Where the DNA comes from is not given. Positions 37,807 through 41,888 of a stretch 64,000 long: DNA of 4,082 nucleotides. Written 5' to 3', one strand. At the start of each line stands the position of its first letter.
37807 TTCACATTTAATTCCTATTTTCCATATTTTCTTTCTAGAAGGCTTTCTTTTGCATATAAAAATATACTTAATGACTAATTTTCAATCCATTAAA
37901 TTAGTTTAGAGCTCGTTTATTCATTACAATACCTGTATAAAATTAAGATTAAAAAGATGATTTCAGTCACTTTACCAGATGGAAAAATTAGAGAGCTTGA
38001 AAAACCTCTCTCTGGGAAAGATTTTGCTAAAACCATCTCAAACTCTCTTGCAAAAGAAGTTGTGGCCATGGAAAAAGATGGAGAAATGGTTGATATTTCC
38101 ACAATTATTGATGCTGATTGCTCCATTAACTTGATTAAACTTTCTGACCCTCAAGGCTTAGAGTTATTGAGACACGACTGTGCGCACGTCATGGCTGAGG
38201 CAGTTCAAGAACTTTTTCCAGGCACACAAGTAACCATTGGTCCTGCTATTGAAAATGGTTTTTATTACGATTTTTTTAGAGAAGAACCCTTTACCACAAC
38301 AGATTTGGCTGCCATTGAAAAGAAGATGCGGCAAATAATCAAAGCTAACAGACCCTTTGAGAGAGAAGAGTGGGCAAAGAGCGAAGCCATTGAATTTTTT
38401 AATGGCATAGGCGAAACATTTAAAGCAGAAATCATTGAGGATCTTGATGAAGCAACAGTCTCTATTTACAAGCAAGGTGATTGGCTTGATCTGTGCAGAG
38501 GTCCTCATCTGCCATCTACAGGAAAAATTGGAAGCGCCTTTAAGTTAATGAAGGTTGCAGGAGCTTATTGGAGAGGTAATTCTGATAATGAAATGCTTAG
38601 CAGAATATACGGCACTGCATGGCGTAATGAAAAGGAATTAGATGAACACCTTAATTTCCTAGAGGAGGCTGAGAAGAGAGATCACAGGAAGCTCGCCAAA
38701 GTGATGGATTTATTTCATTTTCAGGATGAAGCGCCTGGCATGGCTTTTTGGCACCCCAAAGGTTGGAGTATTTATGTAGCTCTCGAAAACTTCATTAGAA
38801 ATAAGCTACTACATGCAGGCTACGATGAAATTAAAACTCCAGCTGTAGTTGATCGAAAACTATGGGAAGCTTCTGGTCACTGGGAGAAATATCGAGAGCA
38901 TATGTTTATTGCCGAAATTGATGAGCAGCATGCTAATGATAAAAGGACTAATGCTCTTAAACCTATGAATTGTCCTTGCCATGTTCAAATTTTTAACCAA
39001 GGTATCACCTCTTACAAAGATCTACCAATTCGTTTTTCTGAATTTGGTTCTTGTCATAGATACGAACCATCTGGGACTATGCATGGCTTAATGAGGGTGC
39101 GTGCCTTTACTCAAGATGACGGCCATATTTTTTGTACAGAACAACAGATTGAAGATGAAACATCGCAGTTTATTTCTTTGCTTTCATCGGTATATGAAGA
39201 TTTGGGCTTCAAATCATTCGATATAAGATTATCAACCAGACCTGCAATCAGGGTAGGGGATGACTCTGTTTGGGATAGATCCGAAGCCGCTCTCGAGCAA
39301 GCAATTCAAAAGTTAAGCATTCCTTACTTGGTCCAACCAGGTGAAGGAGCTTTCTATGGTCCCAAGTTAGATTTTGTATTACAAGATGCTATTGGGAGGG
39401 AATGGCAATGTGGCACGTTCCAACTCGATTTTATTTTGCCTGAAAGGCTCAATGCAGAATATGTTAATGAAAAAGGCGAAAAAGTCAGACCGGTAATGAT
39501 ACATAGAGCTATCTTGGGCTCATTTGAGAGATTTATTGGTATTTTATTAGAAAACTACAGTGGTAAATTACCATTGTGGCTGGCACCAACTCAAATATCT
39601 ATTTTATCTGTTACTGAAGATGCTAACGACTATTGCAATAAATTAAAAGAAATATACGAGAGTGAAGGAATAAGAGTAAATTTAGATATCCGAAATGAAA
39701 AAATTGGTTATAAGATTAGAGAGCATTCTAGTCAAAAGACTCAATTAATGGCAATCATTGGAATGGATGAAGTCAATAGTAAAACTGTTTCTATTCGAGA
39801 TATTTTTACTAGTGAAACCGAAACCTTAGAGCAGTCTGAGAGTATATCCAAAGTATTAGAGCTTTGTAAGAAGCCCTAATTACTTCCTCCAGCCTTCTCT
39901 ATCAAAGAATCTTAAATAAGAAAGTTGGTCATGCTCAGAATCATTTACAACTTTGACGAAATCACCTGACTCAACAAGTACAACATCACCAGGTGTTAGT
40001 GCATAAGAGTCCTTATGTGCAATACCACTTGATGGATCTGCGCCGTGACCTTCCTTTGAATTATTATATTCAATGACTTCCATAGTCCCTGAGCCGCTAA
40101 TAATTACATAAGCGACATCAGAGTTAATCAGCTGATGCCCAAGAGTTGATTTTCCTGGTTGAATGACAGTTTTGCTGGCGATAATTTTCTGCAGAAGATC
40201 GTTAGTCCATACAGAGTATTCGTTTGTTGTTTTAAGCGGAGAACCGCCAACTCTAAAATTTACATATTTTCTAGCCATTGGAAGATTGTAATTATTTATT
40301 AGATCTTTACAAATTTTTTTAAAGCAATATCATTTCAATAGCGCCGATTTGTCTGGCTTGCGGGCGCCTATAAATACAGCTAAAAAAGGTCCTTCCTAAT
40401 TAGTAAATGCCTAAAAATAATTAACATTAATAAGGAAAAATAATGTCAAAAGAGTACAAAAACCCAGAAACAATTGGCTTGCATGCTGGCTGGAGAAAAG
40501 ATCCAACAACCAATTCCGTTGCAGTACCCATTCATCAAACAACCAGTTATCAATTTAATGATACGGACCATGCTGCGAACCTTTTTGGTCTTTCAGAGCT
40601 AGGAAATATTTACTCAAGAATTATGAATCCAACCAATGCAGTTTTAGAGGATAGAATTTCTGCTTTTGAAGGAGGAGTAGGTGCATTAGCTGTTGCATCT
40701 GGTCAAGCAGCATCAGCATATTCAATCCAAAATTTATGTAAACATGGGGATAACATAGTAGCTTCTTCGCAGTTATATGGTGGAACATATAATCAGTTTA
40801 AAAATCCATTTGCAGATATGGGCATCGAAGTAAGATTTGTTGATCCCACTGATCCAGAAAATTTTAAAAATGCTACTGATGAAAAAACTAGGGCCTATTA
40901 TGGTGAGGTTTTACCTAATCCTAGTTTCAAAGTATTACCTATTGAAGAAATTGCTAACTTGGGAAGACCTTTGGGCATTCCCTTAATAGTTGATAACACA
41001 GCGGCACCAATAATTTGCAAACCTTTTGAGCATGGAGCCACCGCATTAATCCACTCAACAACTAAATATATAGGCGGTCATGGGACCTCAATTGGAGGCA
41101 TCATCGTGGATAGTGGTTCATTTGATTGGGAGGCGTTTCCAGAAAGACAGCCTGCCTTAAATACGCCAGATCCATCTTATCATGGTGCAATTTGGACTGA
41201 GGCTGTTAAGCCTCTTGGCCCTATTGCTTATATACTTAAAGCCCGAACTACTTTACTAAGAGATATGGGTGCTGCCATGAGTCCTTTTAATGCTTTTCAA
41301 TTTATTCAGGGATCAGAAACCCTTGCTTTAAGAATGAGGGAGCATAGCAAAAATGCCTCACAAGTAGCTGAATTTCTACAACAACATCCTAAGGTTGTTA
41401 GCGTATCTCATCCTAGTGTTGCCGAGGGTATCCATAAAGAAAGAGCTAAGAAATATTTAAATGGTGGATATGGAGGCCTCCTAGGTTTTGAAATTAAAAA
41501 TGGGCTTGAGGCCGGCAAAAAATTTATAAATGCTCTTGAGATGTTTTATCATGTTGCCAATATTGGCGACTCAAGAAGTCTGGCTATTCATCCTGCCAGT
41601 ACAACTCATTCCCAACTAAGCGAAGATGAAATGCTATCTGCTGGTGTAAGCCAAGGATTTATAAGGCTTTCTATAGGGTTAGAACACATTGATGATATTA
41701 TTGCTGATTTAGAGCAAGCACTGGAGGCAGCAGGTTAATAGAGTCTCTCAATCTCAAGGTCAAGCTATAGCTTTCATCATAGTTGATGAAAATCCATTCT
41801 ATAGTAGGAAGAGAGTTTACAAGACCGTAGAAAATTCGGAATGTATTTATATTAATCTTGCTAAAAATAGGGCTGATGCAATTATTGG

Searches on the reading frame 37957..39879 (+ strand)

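Call 17: search_protein_families(library=ncbifam, proteins=[window:37957-39879:+], max_evalue=1e-10)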
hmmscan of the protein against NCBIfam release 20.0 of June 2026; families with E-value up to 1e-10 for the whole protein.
window:37957-39879:+ (640 aa): 8 families
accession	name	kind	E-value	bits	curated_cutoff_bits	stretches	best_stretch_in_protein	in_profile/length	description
TIGR00418.1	thrS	equivalog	7.5e-210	698.6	383.65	1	72-634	1-562/565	threonine--tRNA ligase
NF003068.0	PRK03991.1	equivalog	1.5e-54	185.4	484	1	236-637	192-592/613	threonine--tRNA ligase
NF006625.0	PRK09194.1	equivalog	8e-23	81.1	558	1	258-401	35-172/559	proline--tRNA ligase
NF008979.1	PRK12325.1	exception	4.6e-21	75.2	550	1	257-427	34-199/437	proline--tRNA ligase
TIGR00408.1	proS_fam_I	equivalog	3.5e-20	72.4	437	1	257-417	25-186/475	proline--tRNA ligase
TIGR00442.1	hisS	equivalog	1.9e-19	69.9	286.75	0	261-432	5-166/406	histidine--tRNA ligase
TIGR00409.1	proS_fam_II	equivalog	2e-19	69.9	306.7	1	258-417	35-189/568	proline--tRNA ligase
NF011500.0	PRK14938.1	equivalog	6.9e-11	41.7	362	0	535-621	265-351/387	Ser-tRNA(Thr) hydrolase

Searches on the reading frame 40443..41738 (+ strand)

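Call 17: search_protein_families(library=ncbifam, proteins=[window:40443-41738:+], max_evalue=1e-10)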
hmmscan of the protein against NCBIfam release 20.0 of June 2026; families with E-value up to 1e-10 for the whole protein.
window:40443-41738:+ (431 aa): 42 families (the best 25 are shown)
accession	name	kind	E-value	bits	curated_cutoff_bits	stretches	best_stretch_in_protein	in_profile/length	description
TIGR01326.1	OAH_OAS_sulfhy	subfamily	8.5e-182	604.5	495.1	1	8-428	2-418/418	O-acetylhomoserine aminocarboxypropyltransferase/cysteine synthase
NF006096.0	PRK08248.1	equivalog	5.9e-181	601.8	726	1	6-430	7-428/431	homocysteine synthase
NF005872.0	PRK07812.1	equivalog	1.8e-170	567.2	703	1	9-430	18-435/439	bifunctional o-acetylhomoserine/o-acetylserine sulfhydrylase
NF004757.0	PRK06084.1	equivalog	2e-163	544.2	790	1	8-430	3-423/425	bifunctional O-acetylhomoserine aminocarboxypropyltransferase/cysteine synthase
NF004650.0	PRK05994.1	equivalog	8.2e-157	522.4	667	1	2-429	2-426/427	O-acetylhomoserine aminocarboxypropyltransferase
NF006004.0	PRK08134.1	equivalog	2.1e-149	497.9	636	1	6-430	7-428/433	O-acetylhomoserine aminocarboxypropyltransferase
NF004125.0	PRK05613.1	equivalog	7.2e-126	420.2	765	1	9-429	15-436/437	O-acetylhomoserine/O-acetylserine sulfhydrylase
NF005215.0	PRK06702.1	equivalog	2.7e-116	389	709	1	10-427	9-422/432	bifunctional O-acetylhomoserine aminocarboxypropyltransferase/cysteine synthase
NF005695.0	PRK07503.1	equivalog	6.9e-98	328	666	2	10-223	12-226/403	methionine gamma-lyase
TIGR01328.1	met_gam_lyase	equivalog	8.8e-94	314.5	549.7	2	7-223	3-220/391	methionine gamma-lyase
NF006003.0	PRK08133.1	equivalog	3.8e-93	312.3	522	2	4-225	8-229/396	O-succinylhomoserine sulfhydrylase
NF004876.0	PRK06234.1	subfamily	1.7e-92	310.5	666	2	11-225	12-229/400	methionine gamma-lyase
TIGR01325.1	O_suc_HS_sulf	equivalog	9.3e-91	304.2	510.05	2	10-225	2-217/380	O-succinylhomoserine sulfhydrylase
NF004609.0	PRK05939.1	equivalog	2.4e-87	293.5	555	1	12-430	10-411/412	cystathionine gamma-synthase family protein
NF005871.0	PRK07811.1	equivalog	2.2e-80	270.1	513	2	4-223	9-222/389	cystathionine gamma-synthase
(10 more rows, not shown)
